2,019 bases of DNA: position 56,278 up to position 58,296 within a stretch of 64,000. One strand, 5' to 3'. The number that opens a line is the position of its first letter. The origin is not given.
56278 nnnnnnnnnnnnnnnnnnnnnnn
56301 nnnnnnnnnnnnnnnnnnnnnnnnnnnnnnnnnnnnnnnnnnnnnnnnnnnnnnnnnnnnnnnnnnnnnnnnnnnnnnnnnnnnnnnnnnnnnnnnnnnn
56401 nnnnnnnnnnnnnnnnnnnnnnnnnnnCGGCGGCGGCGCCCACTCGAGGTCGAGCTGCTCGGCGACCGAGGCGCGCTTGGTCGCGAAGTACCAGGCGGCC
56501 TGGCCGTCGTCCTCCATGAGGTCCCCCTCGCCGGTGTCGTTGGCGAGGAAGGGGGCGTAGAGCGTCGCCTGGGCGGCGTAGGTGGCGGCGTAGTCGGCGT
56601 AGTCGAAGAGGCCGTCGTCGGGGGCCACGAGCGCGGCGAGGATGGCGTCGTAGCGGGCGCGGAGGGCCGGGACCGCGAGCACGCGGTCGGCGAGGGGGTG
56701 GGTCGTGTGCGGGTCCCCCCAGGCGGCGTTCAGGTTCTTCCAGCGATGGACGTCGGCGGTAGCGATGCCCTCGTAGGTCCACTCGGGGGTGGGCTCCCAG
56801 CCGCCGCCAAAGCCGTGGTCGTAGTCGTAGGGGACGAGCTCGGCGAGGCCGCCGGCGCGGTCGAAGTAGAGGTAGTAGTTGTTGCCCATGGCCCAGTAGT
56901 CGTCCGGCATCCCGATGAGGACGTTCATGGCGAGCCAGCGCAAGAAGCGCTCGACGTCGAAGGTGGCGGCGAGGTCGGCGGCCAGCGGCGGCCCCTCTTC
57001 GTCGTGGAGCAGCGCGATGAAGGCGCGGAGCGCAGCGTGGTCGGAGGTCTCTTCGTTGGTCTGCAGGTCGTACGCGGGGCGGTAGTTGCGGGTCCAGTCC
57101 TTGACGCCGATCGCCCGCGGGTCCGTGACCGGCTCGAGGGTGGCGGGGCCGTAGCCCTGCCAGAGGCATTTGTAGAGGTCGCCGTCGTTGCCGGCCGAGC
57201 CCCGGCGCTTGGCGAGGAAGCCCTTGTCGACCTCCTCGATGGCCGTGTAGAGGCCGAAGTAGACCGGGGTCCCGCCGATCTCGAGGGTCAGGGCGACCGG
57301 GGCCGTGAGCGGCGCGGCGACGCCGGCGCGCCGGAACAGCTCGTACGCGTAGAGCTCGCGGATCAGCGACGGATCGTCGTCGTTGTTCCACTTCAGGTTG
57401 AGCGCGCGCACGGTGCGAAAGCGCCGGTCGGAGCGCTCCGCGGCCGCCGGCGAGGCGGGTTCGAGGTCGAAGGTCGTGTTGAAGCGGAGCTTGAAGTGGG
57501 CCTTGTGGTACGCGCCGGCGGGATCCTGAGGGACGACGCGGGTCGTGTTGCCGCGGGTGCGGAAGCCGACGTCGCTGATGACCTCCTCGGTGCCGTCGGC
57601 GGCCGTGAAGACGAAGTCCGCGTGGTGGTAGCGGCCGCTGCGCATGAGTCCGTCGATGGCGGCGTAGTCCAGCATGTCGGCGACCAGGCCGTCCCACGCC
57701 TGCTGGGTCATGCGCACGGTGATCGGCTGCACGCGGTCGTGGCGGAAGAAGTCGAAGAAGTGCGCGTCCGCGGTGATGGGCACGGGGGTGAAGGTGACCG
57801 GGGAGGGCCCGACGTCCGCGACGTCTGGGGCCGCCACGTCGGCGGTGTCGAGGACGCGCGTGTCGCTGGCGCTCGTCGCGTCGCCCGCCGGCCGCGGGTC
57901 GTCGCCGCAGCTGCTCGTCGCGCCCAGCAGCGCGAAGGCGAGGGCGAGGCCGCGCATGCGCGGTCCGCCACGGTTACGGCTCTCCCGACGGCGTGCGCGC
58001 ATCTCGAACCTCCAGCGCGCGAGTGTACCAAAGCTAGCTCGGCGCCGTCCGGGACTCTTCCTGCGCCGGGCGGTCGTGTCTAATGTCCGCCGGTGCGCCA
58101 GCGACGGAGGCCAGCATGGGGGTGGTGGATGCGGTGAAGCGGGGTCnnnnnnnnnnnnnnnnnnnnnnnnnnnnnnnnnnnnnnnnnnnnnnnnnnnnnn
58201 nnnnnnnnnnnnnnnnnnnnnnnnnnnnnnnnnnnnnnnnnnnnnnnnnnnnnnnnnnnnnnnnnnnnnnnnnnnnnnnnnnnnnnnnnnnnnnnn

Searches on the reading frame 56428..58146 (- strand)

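Call 56: search_protein_families(library=pfam, proteins=[window:56428-58146:-], max_evalue=0.001)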
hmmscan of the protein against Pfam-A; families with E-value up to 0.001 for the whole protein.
window:56428-58146:- (573 aa): 1 family
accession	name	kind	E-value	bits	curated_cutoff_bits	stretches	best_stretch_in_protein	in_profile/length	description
PF08757.17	CotH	-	1.1e-41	143.9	23.8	1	196-508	2-265/322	CotH kinase protein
